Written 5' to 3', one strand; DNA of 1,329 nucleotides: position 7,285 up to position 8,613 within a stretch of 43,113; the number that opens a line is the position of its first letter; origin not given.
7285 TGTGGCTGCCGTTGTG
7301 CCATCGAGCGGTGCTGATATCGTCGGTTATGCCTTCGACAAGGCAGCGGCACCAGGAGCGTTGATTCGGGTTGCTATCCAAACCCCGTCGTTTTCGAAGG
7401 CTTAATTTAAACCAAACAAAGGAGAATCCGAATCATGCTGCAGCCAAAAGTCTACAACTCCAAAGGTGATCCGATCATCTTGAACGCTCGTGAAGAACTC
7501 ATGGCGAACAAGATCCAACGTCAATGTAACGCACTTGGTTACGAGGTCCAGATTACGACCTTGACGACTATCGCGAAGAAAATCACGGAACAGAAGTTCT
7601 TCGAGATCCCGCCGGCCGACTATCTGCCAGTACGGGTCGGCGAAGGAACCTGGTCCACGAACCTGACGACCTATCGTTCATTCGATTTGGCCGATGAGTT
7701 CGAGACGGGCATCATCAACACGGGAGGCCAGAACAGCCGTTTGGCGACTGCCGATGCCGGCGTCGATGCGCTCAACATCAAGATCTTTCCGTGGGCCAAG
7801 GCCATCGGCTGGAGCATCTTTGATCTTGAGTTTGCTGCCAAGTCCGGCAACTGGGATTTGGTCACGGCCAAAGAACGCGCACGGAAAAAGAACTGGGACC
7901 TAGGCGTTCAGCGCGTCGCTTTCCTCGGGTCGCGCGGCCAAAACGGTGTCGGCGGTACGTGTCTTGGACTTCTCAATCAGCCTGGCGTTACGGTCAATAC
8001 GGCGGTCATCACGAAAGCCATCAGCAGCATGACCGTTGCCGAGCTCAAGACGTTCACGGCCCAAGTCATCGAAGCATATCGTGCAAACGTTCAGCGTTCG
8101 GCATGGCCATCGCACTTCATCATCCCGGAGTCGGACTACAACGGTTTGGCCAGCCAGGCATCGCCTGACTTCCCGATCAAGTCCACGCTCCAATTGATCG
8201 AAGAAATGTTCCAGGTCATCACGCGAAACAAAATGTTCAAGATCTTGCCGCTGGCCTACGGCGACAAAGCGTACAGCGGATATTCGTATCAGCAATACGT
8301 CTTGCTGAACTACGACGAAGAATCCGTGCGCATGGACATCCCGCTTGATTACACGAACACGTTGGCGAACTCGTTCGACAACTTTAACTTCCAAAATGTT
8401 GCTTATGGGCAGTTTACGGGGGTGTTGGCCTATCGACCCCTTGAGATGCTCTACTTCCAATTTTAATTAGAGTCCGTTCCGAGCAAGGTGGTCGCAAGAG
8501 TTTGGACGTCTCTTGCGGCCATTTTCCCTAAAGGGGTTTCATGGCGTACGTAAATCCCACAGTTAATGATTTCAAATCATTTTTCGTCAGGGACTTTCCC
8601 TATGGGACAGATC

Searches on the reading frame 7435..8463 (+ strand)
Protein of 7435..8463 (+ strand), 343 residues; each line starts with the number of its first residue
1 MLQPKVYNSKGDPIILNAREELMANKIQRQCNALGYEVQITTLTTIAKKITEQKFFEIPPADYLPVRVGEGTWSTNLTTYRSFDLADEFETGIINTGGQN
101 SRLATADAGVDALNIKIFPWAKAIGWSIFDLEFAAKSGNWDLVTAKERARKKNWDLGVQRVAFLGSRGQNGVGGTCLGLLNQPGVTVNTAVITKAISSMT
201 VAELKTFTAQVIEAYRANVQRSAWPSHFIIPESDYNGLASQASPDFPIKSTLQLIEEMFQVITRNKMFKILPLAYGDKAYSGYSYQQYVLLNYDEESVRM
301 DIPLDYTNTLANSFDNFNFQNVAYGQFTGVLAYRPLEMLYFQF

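Call 15: search_protein_families(library=phrogs, proteins=[window:7435-8463:+], max_evalue=0.00001)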
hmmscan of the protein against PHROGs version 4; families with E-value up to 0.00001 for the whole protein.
window:7435-8463:+ (343 aa): 1 family
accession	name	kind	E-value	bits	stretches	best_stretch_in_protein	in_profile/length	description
phrog_264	-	head and packaging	5.4e-37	128.4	1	22-340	14-317/321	major head protein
